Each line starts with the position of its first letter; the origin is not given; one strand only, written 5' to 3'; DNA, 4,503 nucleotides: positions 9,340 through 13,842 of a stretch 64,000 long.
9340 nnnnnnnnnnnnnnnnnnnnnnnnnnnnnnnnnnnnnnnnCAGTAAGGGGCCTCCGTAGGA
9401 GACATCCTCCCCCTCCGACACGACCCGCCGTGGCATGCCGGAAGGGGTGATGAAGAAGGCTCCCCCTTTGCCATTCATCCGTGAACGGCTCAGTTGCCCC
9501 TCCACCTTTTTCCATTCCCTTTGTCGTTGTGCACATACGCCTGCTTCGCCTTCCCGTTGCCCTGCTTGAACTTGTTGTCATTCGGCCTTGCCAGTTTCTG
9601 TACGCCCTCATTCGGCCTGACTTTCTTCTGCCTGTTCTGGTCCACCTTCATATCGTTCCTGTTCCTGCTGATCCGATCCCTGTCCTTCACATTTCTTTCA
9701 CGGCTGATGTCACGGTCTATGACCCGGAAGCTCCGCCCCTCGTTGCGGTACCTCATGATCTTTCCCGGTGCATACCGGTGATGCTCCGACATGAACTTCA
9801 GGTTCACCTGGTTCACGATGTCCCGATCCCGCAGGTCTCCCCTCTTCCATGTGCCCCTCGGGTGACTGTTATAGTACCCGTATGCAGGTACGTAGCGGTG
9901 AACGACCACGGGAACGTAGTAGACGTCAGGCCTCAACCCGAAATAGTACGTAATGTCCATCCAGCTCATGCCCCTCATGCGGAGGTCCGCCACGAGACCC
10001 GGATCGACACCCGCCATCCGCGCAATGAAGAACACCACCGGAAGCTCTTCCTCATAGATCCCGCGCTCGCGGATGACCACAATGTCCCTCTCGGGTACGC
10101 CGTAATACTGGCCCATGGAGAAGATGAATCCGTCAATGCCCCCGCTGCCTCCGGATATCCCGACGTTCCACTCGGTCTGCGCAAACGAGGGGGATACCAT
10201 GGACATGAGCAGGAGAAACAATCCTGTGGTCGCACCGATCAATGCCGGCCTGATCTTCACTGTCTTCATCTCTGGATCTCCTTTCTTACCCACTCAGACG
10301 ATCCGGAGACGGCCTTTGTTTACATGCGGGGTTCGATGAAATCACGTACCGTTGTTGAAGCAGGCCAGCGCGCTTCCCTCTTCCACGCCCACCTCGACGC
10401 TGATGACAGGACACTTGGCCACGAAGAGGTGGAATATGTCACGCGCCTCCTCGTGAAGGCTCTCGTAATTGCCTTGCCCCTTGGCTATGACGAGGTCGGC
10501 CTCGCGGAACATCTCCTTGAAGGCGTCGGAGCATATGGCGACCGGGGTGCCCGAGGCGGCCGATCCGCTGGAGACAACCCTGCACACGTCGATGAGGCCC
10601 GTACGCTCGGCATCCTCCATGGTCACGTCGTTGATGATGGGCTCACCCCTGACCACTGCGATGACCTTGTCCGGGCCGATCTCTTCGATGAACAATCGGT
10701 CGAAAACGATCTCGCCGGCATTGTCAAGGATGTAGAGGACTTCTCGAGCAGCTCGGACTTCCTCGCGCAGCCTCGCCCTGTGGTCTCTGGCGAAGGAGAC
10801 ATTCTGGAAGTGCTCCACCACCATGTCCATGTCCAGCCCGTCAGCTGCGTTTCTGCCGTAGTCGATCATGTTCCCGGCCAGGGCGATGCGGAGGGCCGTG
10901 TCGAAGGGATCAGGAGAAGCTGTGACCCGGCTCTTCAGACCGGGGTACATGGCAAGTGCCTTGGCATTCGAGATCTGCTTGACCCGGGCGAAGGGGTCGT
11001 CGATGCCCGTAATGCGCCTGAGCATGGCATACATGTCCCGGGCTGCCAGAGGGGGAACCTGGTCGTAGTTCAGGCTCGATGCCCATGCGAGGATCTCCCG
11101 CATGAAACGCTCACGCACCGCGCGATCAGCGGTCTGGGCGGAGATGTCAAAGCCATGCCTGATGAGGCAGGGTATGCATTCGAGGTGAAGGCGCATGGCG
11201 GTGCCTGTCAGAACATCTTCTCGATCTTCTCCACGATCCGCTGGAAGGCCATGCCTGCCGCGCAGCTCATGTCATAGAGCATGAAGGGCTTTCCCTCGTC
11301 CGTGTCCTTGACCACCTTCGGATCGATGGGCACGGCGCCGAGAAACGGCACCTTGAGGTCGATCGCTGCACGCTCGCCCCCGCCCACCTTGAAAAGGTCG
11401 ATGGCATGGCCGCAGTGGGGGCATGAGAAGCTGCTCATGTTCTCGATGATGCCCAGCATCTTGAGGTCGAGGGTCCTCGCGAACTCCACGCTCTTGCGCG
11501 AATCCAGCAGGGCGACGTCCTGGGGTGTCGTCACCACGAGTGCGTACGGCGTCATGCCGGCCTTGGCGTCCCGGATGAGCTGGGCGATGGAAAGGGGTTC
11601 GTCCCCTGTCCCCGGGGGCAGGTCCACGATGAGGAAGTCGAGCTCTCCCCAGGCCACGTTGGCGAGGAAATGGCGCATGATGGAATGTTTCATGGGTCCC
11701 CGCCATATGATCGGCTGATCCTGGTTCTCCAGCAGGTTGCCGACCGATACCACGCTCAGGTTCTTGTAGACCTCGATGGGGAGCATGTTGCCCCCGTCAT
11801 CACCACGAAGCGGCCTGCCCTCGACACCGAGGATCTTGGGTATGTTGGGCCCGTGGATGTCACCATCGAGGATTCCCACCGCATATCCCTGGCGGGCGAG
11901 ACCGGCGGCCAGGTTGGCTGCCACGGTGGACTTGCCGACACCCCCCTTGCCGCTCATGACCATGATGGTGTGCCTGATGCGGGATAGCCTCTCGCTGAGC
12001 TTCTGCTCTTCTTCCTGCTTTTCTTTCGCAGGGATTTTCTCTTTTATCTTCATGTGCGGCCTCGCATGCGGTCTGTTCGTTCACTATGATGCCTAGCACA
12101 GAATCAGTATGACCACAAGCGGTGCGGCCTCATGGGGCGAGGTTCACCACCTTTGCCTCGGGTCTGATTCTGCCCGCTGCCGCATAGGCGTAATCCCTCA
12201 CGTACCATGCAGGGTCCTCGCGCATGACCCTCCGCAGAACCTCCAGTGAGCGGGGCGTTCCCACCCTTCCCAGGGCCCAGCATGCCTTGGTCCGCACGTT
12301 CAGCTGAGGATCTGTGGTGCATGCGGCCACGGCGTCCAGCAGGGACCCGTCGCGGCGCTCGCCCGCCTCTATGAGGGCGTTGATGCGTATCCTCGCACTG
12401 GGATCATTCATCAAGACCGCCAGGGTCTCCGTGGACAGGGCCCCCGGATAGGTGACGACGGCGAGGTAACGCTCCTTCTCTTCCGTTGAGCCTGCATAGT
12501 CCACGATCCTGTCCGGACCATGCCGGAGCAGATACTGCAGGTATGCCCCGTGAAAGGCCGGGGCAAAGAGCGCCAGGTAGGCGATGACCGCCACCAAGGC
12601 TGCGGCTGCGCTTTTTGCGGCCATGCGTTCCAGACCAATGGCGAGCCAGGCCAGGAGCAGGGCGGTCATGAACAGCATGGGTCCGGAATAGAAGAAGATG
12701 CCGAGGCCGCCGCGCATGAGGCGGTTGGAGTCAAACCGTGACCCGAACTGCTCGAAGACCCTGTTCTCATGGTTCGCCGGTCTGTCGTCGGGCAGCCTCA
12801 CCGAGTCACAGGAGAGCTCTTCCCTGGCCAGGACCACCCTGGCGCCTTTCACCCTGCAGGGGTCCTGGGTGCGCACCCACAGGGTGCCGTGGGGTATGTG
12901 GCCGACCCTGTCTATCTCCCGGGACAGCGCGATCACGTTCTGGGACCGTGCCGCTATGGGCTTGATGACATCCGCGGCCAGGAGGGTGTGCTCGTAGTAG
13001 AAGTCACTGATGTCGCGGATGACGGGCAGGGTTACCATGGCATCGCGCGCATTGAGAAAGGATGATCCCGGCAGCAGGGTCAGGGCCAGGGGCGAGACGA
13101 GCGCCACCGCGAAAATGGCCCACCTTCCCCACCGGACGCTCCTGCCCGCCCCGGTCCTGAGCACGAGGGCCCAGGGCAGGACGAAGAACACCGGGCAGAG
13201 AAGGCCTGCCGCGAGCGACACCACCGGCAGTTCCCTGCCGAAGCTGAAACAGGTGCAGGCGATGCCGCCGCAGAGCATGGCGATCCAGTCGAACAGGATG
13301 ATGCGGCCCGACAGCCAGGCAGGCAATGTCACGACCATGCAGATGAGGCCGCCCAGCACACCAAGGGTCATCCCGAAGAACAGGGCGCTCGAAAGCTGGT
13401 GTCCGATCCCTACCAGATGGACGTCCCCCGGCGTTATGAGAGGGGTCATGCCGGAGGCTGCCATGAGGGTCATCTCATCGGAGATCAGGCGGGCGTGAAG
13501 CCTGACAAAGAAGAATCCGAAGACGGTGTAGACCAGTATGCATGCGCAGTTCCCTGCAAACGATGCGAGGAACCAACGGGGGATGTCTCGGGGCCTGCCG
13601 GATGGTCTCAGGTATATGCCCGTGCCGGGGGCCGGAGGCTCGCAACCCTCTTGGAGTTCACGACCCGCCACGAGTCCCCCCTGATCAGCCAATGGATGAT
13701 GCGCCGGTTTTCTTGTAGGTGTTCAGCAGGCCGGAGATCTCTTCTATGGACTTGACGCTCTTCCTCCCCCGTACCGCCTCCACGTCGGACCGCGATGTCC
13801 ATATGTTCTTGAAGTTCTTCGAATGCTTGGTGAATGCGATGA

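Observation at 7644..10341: AT-richer islet with a solitary McrA/COG3183-like HNH nuclease fusion, a 76-aa ORF and a secreted basic-tailed protein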

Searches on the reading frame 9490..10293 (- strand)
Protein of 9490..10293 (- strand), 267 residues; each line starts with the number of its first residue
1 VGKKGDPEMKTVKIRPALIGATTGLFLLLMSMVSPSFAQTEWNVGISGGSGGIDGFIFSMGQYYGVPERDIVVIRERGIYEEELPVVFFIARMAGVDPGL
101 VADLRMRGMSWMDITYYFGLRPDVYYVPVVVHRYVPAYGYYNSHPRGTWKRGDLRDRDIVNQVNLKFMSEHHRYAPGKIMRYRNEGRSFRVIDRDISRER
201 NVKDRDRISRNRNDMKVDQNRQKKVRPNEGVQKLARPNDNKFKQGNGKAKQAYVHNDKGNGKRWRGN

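Call 3: search_protein_families(library=pfam, proteins=[window:9490-10293:-], max_evalue=0.01)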
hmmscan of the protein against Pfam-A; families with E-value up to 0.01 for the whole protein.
window:9490-10293:- (267 aa): 0 families

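Call 4: search_protein_families(library=padloc, proteins=[window:9490-10293:-], max_evalue=0.1)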
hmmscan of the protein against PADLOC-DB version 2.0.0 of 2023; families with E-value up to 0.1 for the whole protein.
window:9490-10293:- (267 aa): 0 families

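Call 5: search_protein_families(library=ncbifam, proteins=[window:9490-10293:-], max_evalue=0.1)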
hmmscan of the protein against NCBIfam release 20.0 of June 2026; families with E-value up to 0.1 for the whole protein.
window:9490-10293:- (267 aa): 0 families

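Call 53: find_homologous_proteins(query=window:9490-10293:-)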
Query window:9490-10293:- (267 aa): 122 proteins with E <= 0.001 among 452 candidates; the best 120 are listed.
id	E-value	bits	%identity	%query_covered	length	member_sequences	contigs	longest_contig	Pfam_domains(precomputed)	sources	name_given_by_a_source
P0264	4.7e-166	569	96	97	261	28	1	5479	-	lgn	-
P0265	1.2e-154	532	91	97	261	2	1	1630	-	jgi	-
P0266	2.2e-109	383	65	99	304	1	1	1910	-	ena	-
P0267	2.3e-105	370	64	97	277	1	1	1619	-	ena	-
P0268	3.2e-94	333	63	88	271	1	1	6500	-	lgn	-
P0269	2.9e-93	330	55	97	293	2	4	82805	-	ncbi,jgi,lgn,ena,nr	ncbi:MAG TPA: hypothetical protein PK350_08400 [Deltaproteobacteria bacterium]|nr:hypothetical prote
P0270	5.6e-90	320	100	54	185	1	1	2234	-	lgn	-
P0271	1.7e-89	318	59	97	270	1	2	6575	-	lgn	-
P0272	2.4e-89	317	56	98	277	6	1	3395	-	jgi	jgi:hypothetical protein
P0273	7.7e-87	309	55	96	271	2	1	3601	-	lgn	-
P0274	8.9e-85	303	56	93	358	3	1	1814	-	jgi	jgi:hypothetical protein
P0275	3.1e-84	301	58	91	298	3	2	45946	-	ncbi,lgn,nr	ncbi:MAG: hypothetical protein ABFD70_11190 [Syntrophaceae bacterium]|nr:hypothetical protein [Delta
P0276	4.3e-80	287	55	99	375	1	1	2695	-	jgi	jgi:hypothetical protein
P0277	7.8e-80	286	56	88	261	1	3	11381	-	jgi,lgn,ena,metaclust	metaclust:\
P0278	2.4e-79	285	57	85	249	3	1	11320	-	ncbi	ncbi:MAG: hypothetical protein ABFD81_18035 [Syntrophaceae bacterium]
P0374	2.5e-50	190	46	69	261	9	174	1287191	-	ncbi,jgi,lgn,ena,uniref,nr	ncbi:MAG: hypothetical protein QM299_14690 [Pseudomonadota bacterium]|jgi:hypothetical protein|unire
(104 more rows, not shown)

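Call 55: find_encoding_contigs(protein=P0275, flank=9000, max_places=2)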
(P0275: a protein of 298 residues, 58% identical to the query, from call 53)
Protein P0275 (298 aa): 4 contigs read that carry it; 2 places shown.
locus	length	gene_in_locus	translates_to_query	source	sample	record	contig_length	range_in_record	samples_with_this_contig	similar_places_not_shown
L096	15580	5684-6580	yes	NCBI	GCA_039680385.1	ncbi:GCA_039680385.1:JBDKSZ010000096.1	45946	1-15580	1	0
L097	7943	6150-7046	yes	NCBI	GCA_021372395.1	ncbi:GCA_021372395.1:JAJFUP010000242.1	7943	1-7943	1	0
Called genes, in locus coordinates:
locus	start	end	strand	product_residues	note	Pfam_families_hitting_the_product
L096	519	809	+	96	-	PF04972:BON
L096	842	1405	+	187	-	-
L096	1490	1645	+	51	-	PF11752:DUF3309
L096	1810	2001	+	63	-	PF28077:THIVI_2564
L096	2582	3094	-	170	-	-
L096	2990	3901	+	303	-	PF05170:AsmA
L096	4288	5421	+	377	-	PF14321:DUF4382, PF13620:CarboxypepD_reg, PF13715:CarbopepD_reg_2 (faint)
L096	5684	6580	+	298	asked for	-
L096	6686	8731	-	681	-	PF00989:PAS (faint), PF13426:PAS_9, PF08447:PAS_3 (faint), PF13188:PAS_8, PF13426:PAS_9 (weak), PF00512:HisKA, PF02518:HATPase_c, PF00072:Response_reg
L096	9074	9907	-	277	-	PF01936:NYN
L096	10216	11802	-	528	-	PF04851:ResIII, PF00270:DEAD, PF00271:Helicase_C, PF03880:DbpA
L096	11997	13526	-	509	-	PF04055:Radical_SAM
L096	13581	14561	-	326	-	PF02653:BPD_transp_2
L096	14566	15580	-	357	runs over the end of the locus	PF02653:BPD_transp_2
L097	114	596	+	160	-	PF05359:DUF748 (faint), PF00691:OmpA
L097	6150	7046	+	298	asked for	-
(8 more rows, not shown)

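Call 56: find_encoding_contigs(protein=P0374, flank=9000, max_places=2)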
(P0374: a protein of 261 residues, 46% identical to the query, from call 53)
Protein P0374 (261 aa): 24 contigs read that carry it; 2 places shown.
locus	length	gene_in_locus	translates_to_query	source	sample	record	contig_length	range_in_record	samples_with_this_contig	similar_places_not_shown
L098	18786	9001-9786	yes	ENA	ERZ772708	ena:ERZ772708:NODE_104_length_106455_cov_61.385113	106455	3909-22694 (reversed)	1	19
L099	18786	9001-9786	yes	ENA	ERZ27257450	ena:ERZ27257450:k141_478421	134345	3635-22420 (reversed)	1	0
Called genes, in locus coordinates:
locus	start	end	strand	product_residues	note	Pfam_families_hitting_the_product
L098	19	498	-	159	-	PF03061:4HBT, PF22636:FlK (faint)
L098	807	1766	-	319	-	PF01545:Cation_efflux, PF16916:ZT_dimer (weak)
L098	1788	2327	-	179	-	-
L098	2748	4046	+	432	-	PF04015:DUF362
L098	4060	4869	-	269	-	PF02540:NAD_synthase (weak), PF06508:QueC (faint)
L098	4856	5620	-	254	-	PF00731:AIRC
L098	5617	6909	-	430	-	PF01969:Ni_insertion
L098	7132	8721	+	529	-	PF01476:LysM, PF13200:DUF4015, PF14871:GHL6 (weak)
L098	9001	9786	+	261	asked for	-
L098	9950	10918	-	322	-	PF02540:NAD_synthase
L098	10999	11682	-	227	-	PF00857:Isochorismatase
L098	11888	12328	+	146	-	PF00571:CBS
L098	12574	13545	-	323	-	PF09084:NMT1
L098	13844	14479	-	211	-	-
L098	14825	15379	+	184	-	PF14512:TM1586_NiRdase (faint), PF00881:Nitroreductase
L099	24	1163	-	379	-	PF02771:Acyl-CoA_dh_N, PF02770:Acyl-CoA_dh_M, PF00441:Acyl-CoA_dh_1, PF22924:ACOX_C_alpha1, PF08028:Acyl-CoA_dh_2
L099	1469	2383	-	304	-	PF01545:Cation_efflux, PF16916:ZT_dimer (weak)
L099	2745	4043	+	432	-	PF04015:DUF362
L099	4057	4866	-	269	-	PF02540:NAD_synthase (weak), PF06508:QueC (faint)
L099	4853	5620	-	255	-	PF00731:AIRC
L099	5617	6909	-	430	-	PF01969:Ni_insertion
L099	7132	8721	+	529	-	PF01476:LysM, PF13200:DUF4015, PF14871:GHL6 (weak)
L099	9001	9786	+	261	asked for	-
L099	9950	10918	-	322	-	PF02540:NAD_synthase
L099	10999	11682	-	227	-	PF00857:Isochorismatase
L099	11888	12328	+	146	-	PF00571:CBS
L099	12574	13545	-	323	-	PF09084:NMT1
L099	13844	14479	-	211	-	-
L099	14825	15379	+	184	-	PF14512:TM1586_NiRdase (faint), PF00881:Nitroreductase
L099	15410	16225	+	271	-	PF00378:ECH_1, PF16113:ECH_2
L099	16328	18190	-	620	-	PF02771:Acyl-CoA_dh_N, PF02770:Acyl-CoA_dh_M, PF00441:Acyl-CoA_dh_1, PF12806:Acyl-CoA_dh_C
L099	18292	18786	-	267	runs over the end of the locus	PF00378:ECH_1, PF16113:ECH_2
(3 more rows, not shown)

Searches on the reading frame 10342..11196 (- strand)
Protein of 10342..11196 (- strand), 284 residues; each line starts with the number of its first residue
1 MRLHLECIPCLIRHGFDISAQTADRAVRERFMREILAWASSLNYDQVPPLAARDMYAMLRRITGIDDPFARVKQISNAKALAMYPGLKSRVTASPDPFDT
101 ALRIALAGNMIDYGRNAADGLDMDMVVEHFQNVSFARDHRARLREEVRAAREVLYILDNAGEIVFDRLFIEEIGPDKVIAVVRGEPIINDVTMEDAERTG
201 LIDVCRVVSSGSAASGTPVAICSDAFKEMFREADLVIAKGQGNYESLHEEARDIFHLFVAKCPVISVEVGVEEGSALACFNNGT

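Call 3: search_protein_families(library=pfam, proteins=[window:10342-11196:-], max_evalue=0.01)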
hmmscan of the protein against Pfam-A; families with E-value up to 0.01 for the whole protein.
window:10342-11196:- (284 aa): 1 family
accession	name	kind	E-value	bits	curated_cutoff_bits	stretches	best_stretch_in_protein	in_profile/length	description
PF01937.24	ARMT1-like_dom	-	7.9e-66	222.8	25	1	5-276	3-310/311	Damage-control phosphatase ARMT1-like domain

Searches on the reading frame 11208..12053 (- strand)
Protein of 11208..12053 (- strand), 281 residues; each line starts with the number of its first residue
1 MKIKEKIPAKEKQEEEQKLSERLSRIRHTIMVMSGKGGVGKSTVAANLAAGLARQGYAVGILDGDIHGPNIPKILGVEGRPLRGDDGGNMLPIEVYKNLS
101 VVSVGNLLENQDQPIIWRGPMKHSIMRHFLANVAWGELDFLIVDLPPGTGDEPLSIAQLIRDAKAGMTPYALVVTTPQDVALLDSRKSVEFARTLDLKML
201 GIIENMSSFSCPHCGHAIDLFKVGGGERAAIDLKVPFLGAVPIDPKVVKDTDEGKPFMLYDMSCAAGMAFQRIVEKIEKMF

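Call 3: search_protein_families(library=pfam, proteins=[window:11208-12053:-], max_evalue=0.01)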
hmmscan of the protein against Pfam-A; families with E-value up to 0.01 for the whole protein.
window:11208-12053:- (281 aa): 18 families
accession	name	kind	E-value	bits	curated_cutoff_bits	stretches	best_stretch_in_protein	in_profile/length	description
PF10609.15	ParA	-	9.4e-94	313.9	27.1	1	26-277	2-245/246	NUBPL iron-transfer P-loop NTPase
PF01656.29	CbiA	-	1e-13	51.8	25.4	1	30-256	1-124/125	CobQ/CobB/MinD/ParA nucleotide binding domain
PF13614.12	AAA_31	-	1.2e-08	35.5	27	1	29-66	3-40/177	AAA domain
PF02374.21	ArsA_ATPase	-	9.3e-07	28.8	24.3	1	29-63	2-36/305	Anion-transporting ATPase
PF09140.17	MipZ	-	4e-06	26.8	20.7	1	28-149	1-110/262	ATPase MipZ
PF00142.24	Fer4_NifH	-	3.9e-05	23.7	25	1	31-61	3-33/271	4Fe-4S iron sulfur cluster binding proteins, NifH/frxC family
PF01583.26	APS_kinase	-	0.00019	21.9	21.1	1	29-66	3-40/152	Adenylylsulphate kinase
PF20720.3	nSTAND3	-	0.00057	20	27.2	1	27-59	16-48/155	Novel STAND NTPase 3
PF16575.11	CLP1_P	-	0.0021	18.3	26.6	1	35-68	1-34/188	mRNA cleavage and polyadenylation factor CLP1 P-loop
PF03308.22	MeaB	-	0.0028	17.1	23.1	1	13-63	16-68/273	Methylmalonyl Co-A mutase-associated GTPase MeaB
PF13481.12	AAA_25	-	0.003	17.6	27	1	25-56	30-60/195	AAA domain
PF25199.1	nSTAND_NTPase5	-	0.0038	17.5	34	0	18-67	27-81/145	Novel STAND NTPase 5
PF03193.22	RsgA_GTPase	-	0.0038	17.5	30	1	13-51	91-129/174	RsgA GTPase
PF13191.12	AAA_16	-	0.006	17.5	32.6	0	14-58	7-54/167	AAA ATPase domain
PF13500.12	AAA_26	-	0.0077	16.6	27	0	28-60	1-33/198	AAA domain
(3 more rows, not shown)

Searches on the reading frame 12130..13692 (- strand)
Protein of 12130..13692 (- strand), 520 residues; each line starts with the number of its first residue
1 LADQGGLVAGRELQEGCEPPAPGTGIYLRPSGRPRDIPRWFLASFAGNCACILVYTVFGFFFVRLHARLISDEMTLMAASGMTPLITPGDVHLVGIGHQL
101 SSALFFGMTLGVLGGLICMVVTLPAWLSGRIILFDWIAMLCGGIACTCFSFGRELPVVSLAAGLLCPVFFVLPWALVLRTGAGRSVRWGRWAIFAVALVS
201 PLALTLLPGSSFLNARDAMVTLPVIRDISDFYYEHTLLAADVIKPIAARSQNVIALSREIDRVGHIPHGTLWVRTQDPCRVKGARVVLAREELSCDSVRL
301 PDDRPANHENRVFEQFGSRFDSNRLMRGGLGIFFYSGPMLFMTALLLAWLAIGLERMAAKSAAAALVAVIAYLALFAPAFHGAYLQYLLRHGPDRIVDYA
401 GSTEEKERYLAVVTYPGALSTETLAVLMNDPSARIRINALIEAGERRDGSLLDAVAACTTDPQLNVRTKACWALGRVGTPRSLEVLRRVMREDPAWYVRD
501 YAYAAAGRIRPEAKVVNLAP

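Call 3: search_protein_families(library=pfam, proteins=[window:12130-13692:-], max_evalue=0.01)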
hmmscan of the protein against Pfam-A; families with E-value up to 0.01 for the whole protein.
window:12130-13692:- (520 aa): 3 families
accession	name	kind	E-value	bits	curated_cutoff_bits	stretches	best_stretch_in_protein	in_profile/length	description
PF13646.12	HEAT_2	-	1.1e-15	58.2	27.7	1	424-505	5-86/88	HEAT repeats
PF02985.28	HEAT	-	4.8e-07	29.9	23.5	0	451-477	1-27/31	HEAT repeat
PF13513.12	HEAT_EZ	-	0.0012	19.8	27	1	451-477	29-55/55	HEAT-like repeat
